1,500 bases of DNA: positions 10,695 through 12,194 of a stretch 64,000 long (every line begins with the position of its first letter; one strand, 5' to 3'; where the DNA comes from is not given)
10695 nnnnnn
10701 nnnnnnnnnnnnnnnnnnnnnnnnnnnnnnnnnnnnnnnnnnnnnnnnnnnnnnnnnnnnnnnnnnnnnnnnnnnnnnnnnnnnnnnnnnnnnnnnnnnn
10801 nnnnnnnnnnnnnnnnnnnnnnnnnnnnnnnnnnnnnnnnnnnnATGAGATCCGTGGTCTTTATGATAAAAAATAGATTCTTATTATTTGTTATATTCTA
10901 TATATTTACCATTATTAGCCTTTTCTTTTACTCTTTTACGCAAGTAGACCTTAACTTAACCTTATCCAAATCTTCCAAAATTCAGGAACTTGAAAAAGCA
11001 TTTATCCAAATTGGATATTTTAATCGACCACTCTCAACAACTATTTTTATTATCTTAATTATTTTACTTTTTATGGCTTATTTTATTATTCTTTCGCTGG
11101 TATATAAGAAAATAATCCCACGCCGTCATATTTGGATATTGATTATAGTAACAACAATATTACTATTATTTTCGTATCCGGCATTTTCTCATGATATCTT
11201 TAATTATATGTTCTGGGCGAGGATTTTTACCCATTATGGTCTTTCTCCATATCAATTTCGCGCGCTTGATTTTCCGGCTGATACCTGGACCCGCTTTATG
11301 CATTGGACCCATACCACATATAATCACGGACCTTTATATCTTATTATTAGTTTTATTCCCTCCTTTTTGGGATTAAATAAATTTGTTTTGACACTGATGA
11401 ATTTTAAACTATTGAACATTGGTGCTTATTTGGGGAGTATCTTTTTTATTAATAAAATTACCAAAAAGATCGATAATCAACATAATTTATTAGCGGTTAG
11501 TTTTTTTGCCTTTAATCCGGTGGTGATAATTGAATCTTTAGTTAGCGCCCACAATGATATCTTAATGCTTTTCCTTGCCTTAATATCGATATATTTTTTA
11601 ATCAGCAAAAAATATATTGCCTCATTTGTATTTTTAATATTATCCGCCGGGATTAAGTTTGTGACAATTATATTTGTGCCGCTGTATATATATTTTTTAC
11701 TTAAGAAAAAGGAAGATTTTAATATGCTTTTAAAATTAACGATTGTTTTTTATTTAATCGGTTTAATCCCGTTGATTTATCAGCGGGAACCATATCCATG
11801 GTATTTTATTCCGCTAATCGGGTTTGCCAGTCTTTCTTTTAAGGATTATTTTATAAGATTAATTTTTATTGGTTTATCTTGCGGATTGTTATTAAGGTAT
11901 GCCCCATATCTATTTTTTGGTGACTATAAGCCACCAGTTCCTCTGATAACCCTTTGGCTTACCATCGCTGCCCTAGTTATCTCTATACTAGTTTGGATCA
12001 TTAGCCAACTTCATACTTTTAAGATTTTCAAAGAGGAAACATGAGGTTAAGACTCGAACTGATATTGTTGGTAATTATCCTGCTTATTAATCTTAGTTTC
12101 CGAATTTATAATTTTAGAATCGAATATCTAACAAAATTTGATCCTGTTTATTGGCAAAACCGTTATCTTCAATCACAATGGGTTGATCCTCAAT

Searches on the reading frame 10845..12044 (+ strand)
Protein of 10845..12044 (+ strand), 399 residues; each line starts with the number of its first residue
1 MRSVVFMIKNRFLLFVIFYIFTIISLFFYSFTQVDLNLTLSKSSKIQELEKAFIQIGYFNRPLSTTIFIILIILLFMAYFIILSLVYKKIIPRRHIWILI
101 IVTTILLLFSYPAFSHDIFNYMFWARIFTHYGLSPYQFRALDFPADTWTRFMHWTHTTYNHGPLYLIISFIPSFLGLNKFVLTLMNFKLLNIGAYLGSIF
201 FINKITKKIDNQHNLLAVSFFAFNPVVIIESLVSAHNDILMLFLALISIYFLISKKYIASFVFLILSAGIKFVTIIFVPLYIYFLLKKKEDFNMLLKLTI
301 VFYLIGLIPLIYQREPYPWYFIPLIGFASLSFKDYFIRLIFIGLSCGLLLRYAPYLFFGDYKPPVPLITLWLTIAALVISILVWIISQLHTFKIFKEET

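Call 9: search_protein_families(library=pfam, proteins=[window:10845-12044:+])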
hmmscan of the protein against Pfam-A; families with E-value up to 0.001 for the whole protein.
window:10845-12044:+ (399 aa): 0 families

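Call 69: search_protein_families(library=pfam, proteins=[window:10845-12044:+], max_evalue=0.01)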
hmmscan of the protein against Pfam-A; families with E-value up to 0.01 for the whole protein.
window:10845-12044:+ (399 aa): 1 family
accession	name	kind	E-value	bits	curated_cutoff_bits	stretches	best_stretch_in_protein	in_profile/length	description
PF09594.16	GT87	-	0.0012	19.1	25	1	162-384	4-212/237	Glycosyltransferase family 87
